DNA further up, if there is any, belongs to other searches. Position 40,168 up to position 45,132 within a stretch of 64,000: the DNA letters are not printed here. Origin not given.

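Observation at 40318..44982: Single 1554-aa polypeptide fusing two GT2 glycosyltransferases, a Wzx-like flippase and a GT4 glycosyltransferase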

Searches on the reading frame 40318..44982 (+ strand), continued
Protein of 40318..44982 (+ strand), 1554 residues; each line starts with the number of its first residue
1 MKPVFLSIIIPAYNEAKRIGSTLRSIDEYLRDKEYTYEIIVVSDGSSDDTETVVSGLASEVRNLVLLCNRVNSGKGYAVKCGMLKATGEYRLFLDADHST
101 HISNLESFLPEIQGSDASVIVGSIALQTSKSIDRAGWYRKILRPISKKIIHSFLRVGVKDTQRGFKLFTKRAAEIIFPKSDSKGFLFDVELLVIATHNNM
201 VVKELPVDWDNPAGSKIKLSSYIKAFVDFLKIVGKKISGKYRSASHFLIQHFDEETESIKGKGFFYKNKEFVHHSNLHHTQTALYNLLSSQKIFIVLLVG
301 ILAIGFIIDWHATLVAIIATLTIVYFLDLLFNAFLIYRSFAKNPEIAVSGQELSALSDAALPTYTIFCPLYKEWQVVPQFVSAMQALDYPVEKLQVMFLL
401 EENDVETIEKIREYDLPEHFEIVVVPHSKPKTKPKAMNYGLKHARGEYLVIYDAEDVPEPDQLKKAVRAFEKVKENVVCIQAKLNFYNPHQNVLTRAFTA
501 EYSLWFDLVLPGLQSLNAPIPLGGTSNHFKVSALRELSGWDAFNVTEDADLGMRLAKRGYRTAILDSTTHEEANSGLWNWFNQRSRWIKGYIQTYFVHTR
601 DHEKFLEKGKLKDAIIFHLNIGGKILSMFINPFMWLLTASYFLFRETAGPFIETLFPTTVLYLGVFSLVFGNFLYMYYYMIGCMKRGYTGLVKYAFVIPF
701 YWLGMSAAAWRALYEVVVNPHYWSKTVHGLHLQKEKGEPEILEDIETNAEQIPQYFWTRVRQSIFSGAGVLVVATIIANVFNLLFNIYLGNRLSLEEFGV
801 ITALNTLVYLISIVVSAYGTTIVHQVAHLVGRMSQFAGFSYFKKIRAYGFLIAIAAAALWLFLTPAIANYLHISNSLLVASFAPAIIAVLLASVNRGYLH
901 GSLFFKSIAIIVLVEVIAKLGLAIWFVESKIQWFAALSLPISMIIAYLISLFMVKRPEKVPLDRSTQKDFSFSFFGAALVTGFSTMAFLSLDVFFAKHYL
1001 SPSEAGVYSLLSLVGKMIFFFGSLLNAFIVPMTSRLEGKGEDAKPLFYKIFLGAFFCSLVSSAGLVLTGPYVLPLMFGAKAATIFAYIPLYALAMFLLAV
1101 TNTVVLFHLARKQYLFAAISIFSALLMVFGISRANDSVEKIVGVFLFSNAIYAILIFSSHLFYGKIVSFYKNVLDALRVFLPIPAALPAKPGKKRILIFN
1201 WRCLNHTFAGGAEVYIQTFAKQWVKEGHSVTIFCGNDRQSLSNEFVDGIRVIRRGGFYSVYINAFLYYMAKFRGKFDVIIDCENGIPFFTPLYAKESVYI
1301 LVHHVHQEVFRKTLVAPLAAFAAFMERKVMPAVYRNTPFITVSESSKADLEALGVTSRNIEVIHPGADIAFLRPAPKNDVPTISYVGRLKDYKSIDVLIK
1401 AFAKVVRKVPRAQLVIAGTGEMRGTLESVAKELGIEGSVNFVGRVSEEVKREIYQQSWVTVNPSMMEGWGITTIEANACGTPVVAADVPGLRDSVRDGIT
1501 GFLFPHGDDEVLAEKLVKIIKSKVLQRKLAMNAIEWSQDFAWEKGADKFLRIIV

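Call 16: list_cluster_members(proteins=[P0001, P0002, P0004])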
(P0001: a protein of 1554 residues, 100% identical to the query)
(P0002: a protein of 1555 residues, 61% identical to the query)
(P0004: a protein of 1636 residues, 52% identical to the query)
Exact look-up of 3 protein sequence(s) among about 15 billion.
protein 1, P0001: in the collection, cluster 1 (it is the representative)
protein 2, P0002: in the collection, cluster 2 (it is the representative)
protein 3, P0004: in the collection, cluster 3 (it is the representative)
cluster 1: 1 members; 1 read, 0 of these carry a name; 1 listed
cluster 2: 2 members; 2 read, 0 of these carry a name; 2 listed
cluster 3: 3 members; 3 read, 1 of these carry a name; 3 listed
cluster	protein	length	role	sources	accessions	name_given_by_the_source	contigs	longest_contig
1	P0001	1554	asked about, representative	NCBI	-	-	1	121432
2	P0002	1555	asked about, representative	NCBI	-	-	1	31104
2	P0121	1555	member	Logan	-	-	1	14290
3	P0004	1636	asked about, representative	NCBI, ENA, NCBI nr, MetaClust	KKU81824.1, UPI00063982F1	MAG: Glycosyltransferase, group 2 family protein [Parcubacteria group bacterium ... | status=active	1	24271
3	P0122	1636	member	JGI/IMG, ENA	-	-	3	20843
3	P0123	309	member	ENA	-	-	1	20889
